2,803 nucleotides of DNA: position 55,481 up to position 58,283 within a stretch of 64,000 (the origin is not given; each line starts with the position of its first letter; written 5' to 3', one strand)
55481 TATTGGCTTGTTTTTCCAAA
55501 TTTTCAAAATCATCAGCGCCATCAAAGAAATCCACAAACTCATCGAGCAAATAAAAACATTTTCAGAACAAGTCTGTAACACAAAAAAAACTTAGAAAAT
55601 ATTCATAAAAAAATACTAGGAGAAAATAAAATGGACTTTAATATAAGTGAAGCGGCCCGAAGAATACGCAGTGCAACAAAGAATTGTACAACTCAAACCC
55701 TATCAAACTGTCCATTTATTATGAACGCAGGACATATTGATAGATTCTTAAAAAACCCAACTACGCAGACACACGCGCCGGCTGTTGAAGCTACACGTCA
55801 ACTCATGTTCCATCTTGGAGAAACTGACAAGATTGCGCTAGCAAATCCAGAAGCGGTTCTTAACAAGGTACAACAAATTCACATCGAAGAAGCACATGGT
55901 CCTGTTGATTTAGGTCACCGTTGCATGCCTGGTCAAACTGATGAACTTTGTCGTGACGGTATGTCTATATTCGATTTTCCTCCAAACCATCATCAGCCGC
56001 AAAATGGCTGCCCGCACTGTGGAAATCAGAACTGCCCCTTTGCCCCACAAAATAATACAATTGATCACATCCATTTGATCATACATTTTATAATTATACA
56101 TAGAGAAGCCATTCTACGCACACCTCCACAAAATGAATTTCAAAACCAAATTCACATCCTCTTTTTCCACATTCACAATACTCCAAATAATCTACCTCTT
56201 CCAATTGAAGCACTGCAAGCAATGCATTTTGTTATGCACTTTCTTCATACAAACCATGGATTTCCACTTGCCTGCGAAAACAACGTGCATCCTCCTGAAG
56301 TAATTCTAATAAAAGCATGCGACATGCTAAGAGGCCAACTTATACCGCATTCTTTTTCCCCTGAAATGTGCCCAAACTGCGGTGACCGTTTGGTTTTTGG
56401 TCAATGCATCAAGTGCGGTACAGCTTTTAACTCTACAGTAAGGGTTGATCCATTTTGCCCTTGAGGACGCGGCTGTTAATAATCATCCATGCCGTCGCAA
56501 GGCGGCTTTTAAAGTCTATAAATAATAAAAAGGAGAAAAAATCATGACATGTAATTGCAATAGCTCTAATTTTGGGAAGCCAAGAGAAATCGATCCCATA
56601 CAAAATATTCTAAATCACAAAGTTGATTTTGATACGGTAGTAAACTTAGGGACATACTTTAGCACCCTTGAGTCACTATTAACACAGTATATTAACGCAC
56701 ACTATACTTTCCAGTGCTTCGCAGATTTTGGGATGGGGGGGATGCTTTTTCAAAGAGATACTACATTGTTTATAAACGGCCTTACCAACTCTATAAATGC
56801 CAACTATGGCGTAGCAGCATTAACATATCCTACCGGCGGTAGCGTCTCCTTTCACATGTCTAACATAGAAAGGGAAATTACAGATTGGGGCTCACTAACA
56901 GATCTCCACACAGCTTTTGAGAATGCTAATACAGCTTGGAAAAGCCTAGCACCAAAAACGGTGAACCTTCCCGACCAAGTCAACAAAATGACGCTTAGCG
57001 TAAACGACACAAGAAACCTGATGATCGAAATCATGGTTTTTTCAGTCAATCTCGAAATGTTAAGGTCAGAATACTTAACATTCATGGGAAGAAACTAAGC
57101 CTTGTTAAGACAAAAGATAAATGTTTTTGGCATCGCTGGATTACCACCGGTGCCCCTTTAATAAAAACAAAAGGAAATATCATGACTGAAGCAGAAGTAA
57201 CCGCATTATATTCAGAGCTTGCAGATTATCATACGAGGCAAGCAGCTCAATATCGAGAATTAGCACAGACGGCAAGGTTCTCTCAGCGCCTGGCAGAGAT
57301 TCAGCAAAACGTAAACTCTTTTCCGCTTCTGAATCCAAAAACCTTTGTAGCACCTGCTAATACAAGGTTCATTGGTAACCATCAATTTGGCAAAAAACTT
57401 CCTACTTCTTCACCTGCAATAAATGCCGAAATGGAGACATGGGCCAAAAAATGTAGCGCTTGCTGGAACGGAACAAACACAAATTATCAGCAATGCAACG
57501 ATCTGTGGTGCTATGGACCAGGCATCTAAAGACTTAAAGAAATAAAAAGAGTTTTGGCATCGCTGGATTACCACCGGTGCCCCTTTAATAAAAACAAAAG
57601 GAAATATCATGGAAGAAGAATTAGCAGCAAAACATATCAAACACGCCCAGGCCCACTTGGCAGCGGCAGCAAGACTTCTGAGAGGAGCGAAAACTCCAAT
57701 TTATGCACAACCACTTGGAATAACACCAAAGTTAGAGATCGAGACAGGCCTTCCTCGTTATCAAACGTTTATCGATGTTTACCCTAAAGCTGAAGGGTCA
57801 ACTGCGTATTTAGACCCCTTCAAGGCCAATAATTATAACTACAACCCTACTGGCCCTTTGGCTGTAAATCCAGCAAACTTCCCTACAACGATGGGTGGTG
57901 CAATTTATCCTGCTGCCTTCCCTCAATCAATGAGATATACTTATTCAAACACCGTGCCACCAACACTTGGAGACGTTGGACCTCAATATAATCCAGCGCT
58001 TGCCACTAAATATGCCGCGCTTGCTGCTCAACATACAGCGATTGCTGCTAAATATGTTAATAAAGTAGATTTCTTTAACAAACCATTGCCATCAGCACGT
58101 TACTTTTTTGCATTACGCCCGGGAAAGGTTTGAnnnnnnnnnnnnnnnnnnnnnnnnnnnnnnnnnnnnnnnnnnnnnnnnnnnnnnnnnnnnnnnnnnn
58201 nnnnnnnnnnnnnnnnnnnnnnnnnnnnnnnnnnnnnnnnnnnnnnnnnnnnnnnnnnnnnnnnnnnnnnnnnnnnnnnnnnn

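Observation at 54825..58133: Six-gene block of orphan small proteins with strong SD sites and hairpin-punctuated spacers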

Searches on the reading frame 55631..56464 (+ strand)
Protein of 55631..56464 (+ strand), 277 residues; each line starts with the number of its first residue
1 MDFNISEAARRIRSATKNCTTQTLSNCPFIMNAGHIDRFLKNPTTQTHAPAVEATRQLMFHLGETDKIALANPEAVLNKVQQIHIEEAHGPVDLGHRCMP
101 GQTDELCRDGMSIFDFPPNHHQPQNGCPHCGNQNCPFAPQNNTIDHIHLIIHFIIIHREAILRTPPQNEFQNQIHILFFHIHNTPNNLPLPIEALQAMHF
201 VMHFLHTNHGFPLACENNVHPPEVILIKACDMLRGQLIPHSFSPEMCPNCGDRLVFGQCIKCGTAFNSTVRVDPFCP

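Call 3: search_protein_families(library=pfam, proteins=[window:55631-56464:+], max_evalue=1)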
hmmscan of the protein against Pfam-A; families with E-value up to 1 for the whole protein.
window:55631-56464:+ (277 aa): 4 families
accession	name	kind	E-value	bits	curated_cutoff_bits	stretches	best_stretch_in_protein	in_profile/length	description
PF12773.13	DZR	-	0.0098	16.5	27.3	1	245-271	13-39/45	Double zinc ribbon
PF12172.15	zf-ChsH2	-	0.082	13.2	23.2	1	253-266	8-21/37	ChsH2, rubredoxin-like zinc ribbon domain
PF00641.23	Zn_ribbon_RanBP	-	0.24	11.1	27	0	127-136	7-16/30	Zn-finger in Ran binding protein and others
PF07282.18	Cas12f1-like_TNB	-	0.36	11.5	26.3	0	238-267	22-51/60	Cas12f1-like, TNB domain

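Call 4: search_protein_families(library=ncbifam, proteins=[window:55631-56464:+], max_evalue=1)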
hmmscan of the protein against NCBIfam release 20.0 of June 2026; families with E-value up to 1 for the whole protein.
window:55631-56464:+ (277 aa): 2 families
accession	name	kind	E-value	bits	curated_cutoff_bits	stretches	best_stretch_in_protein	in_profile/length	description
NF041913.1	HVO_2142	equivalog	0.016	15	90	1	239-265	6-32/48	HVO_2142 family zinc finger protein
NF001605.0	PRK00398.1-2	equivalog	0.18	11.7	63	0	241-256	15-30/43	DNA-directed RNA polymerase subunit P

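Call 7: find_encoding_contigs(protein=window:55631-56464:+, flank=10000, max_places=6)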
Protein window:55631-56464:+ (277 aa): 2 contigs read that carry it; 2 places shown.
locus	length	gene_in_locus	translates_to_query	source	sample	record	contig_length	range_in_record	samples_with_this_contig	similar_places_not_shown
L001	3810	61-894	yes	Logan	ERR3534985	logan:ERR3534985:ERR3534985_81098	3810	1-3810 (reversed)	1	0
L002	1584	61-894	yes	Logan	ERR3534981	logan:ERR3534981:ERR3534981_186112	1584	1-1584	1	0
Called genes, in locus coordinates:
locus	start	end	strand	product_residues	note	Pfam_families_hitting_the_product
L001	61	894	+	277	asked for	-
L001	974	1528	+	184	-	-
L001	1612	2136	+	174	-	-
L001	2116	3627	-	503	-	PF03853:YjeF_N, PF01256:Carb_kinase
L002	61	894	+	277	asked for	-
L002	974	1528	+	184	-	-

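Call 26: search_protein_representatives(protein=window:55631-56464:+)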
Query: 277 residues. Proteins with E-value up to 0.001 (for the whole library): 2; up to 1e-10: 1; up to 1e-30: 1. The best 2 are listed.
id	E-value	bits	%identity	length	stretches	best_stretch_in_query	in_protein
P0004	9.7e-192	652.3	100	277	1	1-277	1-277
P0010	2.9e-06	43.6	34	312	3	103-137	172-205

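Call 41: search_protein_families(library=phrogs, proteins=[window:55631-56464:+], max_evalue=1)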
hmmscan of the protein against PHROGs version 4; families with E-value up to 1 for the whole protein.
window:55631-56464:+ (277 aa): 0 families

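Call 42: search_protein_families(library=padloc, proteins=[window:55631-56464:+], max_evalue=1)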
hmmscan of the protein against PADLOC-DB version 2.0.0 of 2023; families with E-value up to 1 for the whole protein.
window:55631-56464:+ (277 aa): 0 families

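Call 46: predict_structure(protein=window:55631-56464:+)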
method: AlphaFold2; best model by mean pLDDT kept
length: 277 residues; sequences in the alignment: 1
mean_pLDDT: 33.8   pTM: 0.23
mean pLDDT of the five models: 33.8, 33.1, 32.7, 32.0, 30.2
residues with pLDDT >= 90: 0; 70-90: 0; 50-70: 1; < 50: 276
segments of 3 or more residues with pLDDT < 50: 1-201, 203-277
pLDDT, mean of each block of 10 residues (from residue 1): 38 44 39 37 36 36 33 32 27 30 35 28 36 33 30 30 37 33 38 45 43 31 27 29 31 29 29 26
secondary structure, 60 per line:
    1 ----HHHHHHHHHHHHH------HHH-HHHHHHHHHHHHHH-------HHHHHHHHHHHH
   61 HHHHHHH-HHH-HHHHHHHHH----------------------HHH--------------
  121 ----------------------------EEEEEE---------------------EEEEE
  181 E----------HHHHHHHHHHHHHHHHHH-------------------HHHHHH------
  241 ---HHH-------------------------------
elements in order: H5-17 H28-41 H49-67 H73-81 E149-154 E176-181 H192-209 H229-234

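Call 49: search_protein_families(library=pfam, proteins=[P0010], max_evalue=0.1)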
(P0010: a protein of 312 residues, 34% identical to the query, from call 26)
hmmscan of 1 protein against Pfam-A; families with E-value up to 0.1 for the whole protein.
P0010 (312 aa): 7 families
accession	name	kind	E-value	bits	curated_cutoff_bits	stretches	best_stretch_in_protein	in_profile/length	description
PF14311.12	DUF4379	-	8.3e-07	29.6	24.5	1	154-200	9-55/56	Probable Treble clef zinc finger domain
PF05265.19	DUF723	-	0.00013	22.3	20.9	1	92-130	21-59/60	Protein of unknown function (DUF723)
PF10544.15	T5orf172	-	0.0025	18.7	20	1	217-302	2-90/101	T5orf172 domain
PF13455.12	MUG113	-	0.0047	17.9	22.3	1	229-301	1-62/73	Meiotically up-regulated gene 113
PF20742.3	DUF5580_M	-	0.015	15.8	24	0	32-46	38-52/95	Family of unknown function (DUF5580) middle domain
PF18425.6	CspB_prodomain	-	0.036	14.4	25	0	141-183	4-46/89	Csp protease B prodomain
PF12928.12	tRNA_int_end_N2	-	0.047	14.2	24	0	15-49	7-39/69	tRNA-splicing endonuclease subunit sen54 N-term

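Call 50: search_solved_structures(query=window:55631-56464:+, max_evalue=10)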
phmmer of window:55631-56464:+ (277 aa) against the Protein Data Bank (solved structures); distinct sequences matched with E-value up to 10: 3.
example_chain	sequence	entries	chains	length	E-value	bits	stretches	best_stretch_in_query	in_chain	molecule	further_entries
1atg_A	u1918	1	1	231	0.24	14.3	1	49-123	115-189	PERIPLASMIC MOLYBDATE-BINDING PROTEIN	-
6wqs_A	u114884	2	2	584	0.57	13.1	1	229-273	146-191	Methionine--tRNA ligase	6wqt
6wq6_A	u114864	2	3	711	0.82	12.5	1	229-273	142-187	Methionine--tRNA ligase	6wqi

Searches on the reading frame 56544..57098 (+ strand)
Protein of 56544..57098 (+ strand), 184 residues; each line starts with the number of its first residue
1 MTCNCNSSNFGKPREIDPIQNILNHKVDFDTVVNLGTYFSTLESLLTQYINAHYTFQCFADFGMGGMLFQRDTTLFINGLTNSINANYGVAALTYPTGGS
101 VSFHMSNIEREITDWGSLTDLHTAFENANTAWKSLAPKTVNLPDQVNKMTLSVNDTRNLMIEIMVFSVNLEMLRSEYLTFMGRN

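Call 3: search_protein_families(library=pfam, proteins=[window:56544-57098:+], max_evalue=1)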
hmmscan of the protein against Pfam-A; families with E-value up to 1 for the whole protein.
window:56544-57098:+ (184 aa): 1 family
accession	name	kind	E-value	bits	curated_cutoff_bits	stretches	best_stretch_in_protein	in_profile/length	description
PF03423.18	CBM_25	-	0.07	13.9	27.3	1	108-150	47-89/106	Carbohydrate binding domain (family 25)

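Call 4: search_protein_families(library=ncbifam, proteins=[window:56544-57098:+], max_evalue=1)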
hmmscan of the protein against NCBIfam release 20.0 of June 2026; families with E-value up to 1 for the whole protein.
window:56544-57098:+ (184 aa): 0 families

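Call 18: find_homologous_proteins(query=window:56544-57098:+, max_evalue=0.1)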
Query window:56544-57098:+ (184 aa): 1 proteins with E <= 0.1 among 33 candidates.
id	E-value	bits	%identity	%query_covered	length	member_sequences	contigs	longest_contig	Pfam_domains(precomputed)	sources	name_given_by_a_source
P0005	3.0e-119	413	100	100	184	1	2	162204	-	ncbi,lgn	-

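Call 33: find_related_loci(query=window:56544-57098:+, collection=metagenome_contigs, flank=10000)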
Query window:56544-57098:+ (184 aa) in metagenome_contigs; peptide patterns used: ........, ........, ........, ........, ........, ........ (x = any residue, [..] = any of these).
49 stretches matched a pattern, but none encodes a relative of the query by tblastn (E <= 1e-3).

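Call 41: search_protein_families(library=phrogs, proteins=[window:56544-57098:+], max_evalue=1)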
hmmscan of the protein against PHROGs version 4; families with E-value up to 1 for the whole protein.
window:56544-57098:+ (184 aa): 1 family
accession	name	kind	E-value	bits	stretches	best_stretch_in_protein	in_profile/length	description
phrog_7459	-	unknown function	0.0082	16.7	1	68-150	211-294/307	-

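Call 42: search_protein_families(library=padloc, proteins=[window:56544-57098:+], max_evalue=1)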
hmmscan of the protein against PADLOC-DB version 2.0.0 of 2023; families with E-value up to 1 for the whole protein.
window:56544-57098:+ (184 aa): 0 families

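Call 43: search_solved_structures(query=window:56544-57098:+, max_evalue=10)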
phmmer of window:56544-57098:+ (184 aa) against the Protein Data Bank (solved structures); distinct sequences matched with E-value up to 10: 3.
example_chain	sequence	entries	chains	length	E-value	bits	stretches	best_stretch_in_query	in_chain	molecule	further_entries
3ks5_A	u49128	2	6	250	0.13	15.5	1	34-81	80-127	Glycerophosphoryl diester phosphodiesterase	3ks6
6uf6_A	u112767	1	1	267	0.48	13.7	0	11-67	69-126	Polyisoprenyl-teichoic acid--peptidoglycan teichoic acid transferase TagU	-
1ryu_A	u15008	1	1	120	0.6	13.4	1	28-63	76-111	SWI/SNF-related, matrix-associated, actin-dependent regulator of chromatin subfamily F mem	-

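Call 45: predict_structure(protein=window:56544-57098:+)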
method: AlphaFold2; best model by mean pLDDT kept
length: 184 residues; sequences in the alignment: 1
mean_pLDDT: 33.9   pTM: 0.25
mean pLDDT of the five models: 33.9, 31.3, 30.9, 28.3, 26.8
residues with pLDDT >= 90: 0; 70-90: 0; 50-70: 1; < 50: 183
segments of 3 or more residues with pLDDT < 50: 1-129, 131-184
pLDDT, mean of each block of 10 residues (from residue 1): 28 29 31 37 42 31 26 33 27 26 27 37 47 40 36 37 40 37 32
secondary structure, 60 per line:
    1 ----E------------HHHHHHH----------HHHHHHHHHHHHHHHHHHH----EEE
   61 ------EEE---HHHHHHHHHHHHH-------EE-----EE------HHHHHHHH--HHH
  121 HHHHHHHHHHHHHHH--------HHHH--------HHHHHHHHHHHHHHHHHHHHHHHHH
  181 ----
elements in order: H18-24 H35-53 E58-60 E67-69 H73-85 H108-115 H118-135 H144-147 H156-180

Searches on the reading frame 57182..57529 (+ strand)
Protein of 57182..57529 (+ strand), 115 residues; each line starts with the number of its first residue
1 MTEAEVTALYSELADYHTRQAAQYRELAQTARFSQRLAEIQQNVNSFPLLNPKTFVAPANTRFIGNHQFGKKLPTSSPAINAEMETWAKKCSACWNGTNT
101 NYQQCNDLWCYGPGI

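Call 3: search_protein_families(library=pfam, proteins=[window:57182-57529:+], max_evalue=1)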
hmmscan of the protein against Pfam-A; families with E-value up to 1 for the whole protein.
window:57182-57529:+ (115 aa): 0 families

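Call 4: search_protein_families(library=ncbifam, proteins=[window:57182-57529:+], max_evalue=1)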
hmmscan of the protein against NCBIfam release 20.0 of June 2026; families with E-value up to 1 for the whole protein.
window:57182-57529:+ (115 aa): 0 families

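Call 30: find_related_loci(query=window:57182-57529:+, collection=metagenome_contigs, flank=10000)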
Query window:57182-57529:+ (115 aa) in metagenome_contigs; peptide patterns used: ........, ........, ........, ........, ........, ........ (x = any residue, [..] = any of these).
309 stretches matched a pattern, but none encodes a relative of the query by tblastn (E <= 1e-3).

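Call 41: search_protein_families(library=phrogs, proteins=[window:57182-57529:+], max_evalue=1)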
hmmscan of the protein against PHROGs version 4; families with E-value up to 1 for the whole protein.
window:57182-57529:+ (115 aa): 2 families
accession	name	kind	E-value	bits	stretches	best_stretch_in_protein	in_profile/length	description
phrog_26263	-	unknown function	0.022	16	1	84-95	25-36/42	-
phrog_37076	-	unknown function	0.093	13.4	1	24-60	69-105/165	-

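Call 42: search_protein_families(library=padloc, proteins=[window:57182-57529:+], max_evalue=1)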
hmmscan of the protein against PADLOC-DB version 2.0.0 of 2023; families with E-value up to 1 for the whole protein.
window:57182-57529:+ (115 aa): 0 families

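Call 54: search_solved_structures(query=window:57182-57529:+, max_evalue=10)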
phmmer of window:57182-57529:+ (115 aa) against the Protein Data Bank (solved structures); distinct sequences matched with E-value up to 10: 0.

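Call 65: search_dna_similar(query=window:57182-57529:+, collection=plasmids, mode=protein, max_evalue=0.01, max_rows=5)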
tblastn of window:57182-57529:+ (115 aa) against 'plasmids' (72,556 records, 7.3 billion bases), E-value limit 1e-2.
No match.

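Call 68: find_related_loci(query=window:57182-57529:+, collection=viral_contigs, flank=5000)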
Query window:57182-57529:+ (115 aa) in viral_contigs; peptide patterns used: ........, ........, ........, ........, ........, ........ (x = any residue, [..] = any of these).
20 stretches matched a pattern, but none encodes a relative of the query by tblastn (E <= 1e-3).

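Call 71: find_encoding_contigs(protein=window:57182-57529:+, flank=3000, max_places=5)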
Protein window:57182-57529:+ (115 aa): no gene with exactly this product is on record in the collection.

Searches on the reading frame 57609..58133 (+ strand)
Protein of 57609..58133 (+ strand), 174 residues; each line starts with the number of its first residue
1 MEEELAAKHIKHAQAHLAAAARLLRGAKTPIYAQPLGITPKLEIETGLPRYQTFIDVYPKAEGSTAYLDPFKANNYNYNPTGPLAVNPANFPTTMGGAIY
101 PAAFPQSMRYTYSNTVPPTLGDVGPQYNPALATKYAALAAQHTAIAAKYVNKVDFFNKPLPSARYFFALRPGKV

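Call 3: search_protein_families(library=pfam, proteins=[window:57609-58133:+], max_evalue=1)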
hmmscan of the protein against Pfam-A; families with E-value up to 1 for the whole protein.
window:57609-58133:+ (174 aa): 1 family
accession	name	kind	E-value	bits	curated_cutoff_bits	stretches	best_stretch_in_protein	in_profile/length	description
PF15703.10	LAT2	-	0.11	12.9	27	1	46-80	67-100/177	Linker for activation of T-cells family member 2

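Call 4: search_protein_families(library=ncbifam, proteins=[window:57609-58133:+], max_evalue=1)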
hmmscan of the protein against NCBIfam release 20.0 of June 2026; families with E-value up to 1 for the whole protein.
window:57609-58133:+ (174 aa): 0 families

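Call 29: find_homologous_proteins(query=window:57609-58133:+, max_evalue=0.1)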
Query window:57609-58133:+ (174 aa): 1 proteins with E <= 0.1 among 809 candidates.
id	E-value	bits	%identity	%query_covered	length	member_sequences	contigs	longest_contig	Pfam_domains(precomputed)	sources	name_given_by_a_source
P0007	9.4e-110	382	100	100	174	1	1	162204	-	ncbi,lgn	-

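Call 41: search_protein_families(library=phrogs, proteins=[window:57609-58133:+], max_evalue=1)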
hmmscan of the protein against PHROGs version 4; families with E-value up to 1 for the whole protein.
window:57609-58133:+ (174 aa): 0 families

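Call 42: search_protein_families(library=padloc, proteins=[window:57609-58133:+], max_evalue=1)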
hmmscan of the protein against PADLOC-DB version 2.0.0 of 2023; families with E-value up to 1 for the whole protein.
window:57609-58133:+ (174 aa): 0 families

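Call 55: search_solved_structures(query=window:57609-58133:+, max_evalue=10)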
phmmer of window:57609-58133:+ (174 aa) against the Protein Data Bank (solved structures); distinct sequences matched with E-value up to 10: 3.
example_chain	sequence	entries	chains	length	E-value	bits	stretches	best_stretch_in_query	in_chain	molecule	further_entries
6hk8_A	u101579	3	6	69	0.55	13.7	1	118-162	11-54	Testis-expressed protein 12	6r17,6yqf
8v99_A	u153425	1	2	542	0.99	12.8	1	61-93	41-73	Capsid protein VP1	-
6hk9_A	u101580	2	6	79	1.4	12.4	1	118-158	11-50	Testis-expressed protein 12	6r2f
